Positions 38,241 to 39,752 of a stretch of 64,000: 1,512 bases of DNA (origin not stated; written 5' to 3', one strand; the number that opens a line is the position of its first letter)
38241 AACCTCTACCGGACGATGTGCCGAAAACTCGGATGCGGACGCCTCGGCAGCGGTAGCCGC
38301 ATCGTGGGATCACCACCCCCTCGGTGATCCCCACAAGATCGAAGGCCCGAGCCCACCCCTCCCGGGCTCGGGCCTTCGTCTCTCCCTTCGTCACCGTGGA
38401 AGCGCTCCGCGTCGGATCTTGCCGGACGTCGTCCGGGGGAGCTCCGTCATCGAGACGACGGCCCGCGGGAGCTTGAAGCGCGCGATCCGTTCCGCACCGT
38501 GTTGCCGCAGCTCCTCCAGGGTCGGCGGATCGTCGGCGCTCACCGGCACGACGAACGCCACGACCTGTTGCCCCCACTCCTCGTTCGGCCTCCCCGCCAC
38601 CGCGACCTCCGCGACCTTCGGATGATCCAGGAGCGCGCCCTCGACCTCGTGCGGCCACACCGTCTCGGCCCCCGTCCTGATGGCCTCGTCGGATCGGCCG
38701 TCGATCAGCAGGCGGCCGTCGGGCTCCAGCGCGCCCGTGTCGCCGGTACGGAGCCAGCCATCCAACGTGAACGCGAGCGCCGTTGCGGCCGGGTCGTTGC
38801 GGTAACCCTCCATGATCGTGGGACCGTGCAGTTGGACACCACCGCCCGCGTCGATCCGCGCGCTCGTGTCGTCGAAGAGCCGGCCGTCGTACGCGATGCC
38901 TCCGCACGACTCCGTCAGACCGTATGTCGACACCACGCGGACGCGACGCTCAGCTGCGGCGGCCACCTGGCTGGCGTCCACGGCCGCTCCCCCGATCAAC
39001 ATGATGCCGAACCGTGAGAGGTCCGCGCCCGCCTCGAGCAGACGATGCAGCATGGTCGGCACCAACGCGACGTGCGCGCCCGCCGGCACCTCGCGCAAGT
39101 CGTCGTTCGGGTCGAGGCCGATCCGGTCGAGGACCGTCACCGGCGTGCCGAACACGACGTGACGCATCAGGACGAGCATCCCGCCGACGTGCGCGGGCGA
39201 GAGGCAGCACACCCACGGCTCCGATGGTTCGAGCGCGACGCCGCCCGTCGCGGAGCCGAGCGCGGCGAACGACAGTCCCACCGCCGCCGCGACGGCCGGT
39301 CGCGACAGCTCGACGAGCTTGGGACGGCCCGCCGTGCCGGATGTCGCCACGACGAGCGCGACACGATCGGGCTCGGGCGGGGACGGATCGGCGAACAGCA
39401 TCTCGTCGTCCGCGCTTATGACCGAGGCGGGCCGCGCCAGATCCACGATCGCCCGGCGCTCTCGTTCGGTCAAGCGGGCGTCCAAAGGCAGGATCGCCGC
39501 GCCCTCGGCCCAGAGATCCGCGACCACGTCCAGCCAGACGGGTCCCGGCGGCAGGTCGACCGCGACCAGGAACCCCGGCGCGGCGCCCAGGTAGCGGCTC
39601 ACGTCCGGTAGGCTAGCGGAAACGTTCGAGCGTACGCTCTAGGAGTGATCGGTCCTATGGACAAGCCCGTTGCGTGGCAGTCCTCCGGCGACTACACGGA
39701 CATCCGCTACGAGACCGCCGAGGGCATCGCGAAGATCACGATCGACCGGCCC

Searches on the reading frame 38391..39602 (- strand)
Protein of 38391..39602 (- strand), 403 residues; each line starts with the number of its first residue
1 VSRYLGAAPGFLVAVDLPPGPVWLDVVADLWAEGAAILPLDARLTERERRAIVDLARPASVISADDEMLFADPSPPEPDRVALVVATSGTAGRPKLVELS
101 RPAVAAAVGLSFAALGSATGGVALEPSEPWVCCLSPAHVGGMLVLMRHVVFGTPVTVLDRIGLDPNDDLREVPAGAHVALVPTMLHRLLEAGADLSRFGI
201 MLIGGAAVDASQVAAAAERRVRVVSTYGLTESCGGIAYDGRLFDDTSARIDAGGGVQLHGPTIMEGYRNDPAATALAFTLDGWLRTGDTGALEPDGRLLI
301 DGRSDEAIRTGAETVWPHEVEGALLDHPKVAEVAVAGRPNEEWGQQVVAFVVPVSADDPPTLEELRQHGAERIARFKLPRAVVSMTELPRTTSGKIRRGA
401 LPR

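Call 20: find_encoding_contigs(protein=window:38391-39602:-, flank=10000, max_places=4)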
Protein window:38391-39602:- (403 aa): no gene with exactly this product is on record in the collection.
